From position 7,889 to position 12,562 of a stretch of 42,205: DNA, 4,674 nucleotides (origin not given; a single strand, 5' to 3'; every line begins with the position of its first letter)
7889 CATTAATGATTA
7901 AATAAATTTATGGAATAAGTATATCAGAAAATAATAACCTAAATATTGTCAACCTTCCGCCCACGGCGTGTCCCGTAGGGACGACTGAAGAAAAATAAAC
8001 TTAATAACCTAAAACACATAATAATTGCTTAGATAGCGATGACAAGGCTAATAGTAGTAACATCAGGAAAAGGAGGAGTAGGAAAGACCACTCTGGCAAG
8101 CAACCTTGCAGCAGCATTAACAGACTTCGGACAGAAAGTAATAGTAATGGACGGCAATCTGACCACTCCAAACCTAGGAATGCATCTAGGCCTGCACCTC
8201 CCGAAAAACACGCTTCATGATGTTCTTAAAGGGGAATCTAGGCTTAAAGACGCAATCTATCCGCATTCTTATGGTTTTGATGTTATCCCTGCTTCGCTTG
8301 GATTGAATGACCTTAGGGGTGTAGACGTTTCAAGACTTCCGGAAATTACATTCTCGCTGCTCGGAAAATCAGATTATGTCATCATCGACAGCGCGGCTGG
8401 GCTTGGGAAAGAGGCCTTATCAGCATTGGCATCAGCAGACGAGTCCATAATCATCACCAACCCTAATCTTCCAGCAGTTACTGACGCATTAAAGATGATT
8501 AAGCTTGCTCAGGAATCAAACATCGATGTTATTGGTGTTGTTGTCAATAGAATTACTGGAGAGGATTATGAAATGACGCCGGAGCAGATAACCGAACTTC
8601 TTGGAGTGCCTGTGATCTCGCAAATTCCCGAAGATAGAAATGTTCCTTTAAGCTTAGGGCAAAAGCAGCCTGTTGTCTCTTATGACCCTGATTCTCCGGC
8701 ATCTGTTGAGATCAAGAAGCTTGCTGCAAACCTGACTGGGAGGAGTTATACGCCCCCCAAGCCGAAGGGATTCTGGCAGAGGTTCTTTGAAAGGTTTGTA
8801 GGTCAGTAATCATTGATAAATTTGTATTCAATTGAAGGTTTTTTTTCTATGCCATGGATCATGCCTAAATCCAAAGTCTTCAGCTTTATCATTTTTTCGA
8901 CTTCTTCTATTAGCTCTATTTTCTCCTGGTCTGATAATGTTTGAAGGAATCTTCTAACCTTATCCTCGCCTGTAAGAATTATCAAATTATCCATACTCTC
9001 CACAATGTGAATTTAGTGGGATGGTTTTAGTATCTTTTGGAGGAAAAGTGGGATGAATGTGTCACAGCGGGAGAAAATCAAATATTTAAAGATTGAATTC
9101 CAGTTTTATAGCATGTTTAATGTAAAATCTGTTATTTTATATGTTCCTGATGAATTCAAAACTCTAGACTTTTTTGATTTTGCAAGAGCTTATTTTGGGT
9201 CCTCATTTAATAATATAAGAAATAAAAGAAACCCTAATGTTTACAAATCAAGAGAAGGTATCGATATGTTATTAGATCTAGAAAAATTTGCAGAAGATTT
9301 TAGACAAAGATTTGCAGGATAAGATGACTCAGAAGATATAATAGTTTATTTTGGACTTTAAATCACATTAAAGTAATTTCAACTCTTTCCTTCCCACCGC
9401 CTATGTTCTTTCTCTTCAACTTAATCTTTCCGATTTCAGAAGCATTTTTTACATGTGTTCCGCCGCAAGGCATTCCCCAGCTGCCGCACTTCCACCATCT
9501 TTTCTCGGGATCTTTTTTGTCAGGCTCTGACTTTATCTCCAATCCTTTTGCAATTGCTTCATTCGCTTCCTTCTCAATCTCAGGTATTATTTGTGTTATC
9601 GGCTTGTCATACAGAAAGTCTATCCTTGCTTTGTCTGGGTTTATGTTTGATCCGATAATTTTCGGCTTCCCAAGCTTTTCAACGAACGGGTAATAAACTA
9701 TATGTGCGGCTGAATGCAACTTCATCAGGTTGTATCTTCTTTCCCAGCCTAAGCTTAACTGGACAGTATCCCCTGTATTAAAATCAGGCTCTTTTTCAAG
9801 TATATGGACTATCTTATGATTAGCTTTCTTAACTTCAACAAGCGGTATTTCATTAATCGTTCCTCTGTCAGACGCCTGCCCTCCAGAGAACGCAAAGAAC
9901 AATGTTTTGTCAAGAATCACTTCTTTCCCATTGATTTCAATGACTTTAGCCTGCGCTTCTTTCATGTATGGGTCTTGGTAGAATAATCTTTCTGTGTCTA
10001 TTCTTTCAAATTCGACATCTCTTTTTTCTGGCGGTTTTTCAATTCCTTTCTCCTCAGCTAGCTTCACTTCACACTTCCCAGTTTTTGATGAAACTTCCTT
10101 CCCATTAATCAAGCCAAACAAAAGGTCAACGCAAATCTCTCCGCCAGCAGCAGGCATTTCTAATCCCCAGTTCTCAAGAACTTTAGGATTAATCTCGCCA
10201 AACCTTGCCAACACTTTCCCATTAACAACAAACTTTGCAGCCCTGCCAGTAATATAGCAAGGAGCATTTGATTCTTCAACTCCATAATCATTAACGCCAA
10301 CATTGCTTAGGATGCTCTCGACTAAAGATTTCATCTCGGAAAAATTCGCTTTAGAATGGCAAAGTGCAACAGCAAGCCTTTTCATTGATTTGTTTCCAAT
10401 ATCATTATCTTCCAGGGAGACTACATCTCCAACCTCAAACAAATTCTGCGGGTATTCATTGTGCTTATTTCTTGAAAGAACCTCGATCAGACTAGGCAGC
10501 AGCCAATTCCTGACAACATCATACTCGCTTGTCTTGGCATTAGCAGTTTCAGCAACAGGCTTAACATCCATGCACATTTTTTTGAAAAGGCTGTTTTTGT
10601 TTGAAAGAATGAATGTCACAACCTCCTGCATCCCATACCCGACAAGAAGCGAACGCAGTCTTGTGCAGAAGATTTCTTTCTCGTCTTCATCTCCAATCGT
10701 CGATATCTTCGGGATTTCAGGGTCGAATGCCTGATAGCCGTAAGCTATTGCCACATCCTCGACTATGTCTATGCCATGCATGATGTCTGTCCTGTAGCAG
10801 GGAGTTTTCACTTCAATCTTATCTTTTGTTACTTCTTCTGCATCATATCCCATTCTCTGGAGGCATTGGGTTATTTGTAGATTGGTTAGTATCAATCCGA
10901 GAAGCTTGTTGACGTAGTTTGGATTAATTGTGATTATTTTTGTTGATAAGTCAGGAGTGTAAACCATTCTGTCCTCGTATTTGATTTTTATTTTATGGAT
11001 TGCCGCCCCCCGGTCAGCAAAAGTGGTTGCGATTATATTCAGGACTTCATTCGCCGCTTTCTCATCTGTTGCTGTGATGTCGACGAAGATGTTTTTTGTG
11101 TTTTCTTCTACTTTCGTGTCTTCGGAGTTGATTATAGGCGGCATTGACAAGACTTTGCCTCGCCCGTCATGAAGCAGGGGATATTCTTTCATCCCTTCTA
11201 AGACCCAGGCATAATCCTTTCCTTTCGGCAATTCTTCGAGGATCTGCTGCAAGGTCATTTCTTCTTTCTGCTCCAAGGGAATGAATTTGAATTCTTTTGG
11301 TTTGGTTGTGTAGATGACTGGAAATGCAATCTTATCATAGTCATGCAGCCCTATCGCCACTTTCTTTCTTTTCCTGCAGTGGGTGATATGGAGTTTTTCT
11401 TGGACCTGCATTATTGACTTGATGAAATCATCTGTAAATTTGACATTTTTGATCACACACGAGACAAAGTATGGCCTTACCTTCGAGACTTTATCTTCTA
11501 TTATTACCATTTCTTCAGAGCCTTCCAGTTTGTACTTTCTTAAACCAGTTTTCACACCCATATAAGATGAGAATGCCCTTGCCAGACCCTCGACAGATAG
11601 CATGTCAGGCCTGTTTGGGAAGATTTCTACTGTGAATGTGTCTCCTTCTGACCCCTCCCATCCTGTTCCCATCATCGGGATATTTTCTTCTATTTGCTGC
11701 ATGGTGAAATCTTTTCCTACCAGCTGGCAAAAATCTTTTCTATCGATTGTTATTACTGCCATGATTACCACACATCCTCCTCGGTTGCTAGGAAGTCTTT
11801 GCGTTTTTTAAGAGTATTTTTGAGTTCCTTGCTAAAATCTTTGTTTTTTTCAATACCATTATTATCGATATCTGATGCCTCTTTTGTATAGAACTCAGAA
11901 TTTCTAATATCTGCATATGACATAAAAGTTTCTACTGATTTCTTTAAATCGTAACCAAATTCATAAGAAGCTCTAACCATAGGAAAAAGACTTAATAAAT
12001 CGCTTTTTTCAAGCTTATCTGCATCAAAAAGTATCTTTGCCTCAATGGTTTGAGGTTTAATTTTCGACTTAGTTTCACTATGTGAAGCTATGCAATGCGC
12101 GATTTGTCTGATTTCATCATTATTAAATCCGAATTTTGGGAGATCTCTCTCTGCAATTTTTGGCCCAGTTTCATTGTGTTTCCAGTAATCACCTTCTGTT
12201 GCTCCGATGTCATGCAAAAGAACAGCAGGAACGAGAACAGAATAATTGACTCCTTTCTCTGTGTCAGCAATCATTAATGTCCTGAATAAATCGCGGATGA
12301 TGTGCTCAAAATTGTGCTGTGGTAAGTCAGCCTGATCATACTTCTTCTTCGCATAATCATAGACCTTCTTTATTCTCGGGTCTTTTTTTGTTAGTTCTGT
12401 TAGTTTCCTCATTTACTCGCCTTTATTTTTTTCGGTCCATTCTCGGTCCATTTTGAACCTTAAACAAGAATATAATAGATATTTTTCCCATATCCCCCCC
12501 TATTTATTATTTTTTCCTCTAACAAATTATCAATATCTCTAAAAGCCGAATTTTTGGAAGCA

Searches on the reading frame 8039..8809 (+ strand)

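Call 72: search_protein_families(library=pfam, proteins=[window:8039-8809:+], max_evalue=0.00001)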
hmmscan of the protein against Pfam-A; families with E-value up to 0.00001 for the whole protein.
window:8039-8809:+ (256 aa): 7 families
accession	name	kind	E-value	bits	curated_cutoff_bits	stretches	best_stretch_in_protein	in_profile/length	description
PF10609.15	ParA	-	8.5e-24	84.7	27.1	1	2-232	3-245/246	NUBPL iron-transfer P-loop NTPase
PF01656.29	CbiA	-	2.9e-20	72.9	25.4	1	5-212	1-125/125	CobQ/CobB/MinD/ParA nucleotide binding domain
PF13614.12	AAA_31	-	5.5e-18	66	27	1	3-155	2-165/177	AAA domain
PF00142.24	Fer4_NifH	-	1.1e-12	48.5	25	1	132-241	140-254/271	4Fe-4S iron sulfur cluster binding proteins, NifH/frxC family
PF06564.18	CBP_BcsQ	-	5.1e-12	46.2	21.3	1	5-230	4-231/234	Cellulose biosynthesis protein BcsQ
PF13500.12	AAA_26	-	5.2e-08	33.4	27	1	5-201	3-193/198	AAA domain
PF02374.21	ArsA_ATPase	-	3.6e-06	26.8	24.3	1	5-37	3-35/305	Anion-transporting ATPase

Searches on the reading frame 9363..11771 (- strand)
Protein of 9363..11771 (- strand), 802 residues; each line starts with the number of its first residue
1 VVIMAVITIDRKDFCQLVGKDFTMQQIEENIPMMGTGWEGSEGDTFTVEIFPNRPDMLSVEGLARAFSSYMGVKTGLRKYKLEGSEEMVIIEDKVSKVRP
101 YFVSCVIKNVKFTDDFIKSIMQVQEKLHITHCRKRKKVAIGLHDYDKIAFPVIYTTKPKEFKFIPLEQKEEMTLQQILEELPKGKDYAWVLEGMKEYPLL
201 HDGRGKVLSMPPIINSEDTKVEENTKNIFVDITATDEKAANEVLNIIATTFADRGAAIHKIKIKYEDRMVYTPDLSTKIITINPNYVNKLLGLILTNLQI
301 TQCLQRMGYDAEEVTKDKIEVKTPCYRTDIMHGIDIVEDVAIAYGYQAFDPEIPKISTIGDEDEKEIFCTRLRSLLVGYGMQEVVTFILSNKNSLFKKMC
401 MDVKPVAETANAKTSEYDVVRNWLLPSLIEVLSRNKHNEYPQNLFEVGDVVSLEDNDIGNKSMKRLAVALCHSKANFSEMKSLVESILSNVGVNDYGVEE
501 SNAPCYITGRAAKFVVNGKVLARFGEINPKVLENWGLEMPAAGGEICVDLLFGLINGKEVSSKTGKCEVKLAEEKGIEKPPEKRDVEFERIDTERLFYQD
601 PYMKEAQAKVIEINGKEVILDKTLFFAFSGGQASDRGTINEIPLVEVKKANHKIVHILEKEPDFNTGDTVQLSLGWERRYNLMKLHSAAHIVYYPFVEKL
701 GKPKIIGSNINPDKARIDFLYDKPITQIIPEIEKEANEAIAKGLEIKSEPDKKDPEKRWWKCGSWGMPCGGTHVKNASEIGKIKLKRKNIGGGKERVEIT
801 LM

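Call 72: search_protein_families(library=pfam, proteins=[window:9363-11771:-], max_evalue=0.00001)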
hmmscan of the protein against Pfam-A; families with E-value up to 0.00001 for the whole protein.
window:9363-11771:- (802 aa): 6 families
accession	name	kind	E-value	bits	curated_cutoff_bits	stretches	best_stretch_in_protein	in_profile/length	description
PF17759.6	tRNA_synthFbeta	-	7.7e-38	130.5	22.4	1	353-546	5-212/214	Phenylalanyl tRNA synthetase beta chain CLM domain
PF03484.21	B5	-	1.4e-25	89.7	28.6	1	280-346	1-67/67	tRNA synthetase B5 domain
PF01411.24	tRNA-synt_2c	-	4.8e-11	42.3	30.3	1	568-677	437-551/552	tRNA synthetases class II (A)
PF03483.22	B3_4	-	3.2e-10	40.3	29.3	1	117-238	35-130/174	B3/4 domain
PF07973.19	tRNA_SAD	-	5.3e-07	30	24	1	768-798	13-44/44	Threonyl and Alanyl tRNA synthetase second additional domain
PF18262.7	PhetRS_B1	-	9.7e-06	26.2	26.8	0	37-71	47-81/83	Phe-tRNA synthetase beta subunit B1 domain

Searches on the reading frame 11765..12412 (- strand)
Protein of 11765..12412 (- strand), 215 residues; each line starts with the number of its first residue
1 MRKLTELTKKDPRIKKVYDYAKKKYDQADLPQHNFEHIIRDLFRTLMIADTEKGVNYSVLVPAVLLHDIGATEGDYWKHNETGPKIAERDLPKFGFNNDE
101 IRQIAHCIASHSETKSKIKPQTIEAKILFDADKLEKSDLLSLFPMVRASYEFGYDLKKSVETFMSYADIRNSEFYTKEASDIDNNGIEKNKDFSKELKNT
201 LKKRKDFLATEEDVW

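Call 72: search_protein_families(library=pfam, proteins=[window:11765-12412:-], max_evalue=0.00001)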
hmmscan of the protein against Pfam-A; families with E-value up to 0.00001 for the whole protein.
window:11765-12412:- (215 aa): 1 family
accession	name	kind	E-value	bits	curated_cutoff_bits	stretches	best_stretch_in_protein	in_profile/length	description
PF01966.28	HD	-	6.2e-09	36.6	22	1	35-135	2-114/116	HD domain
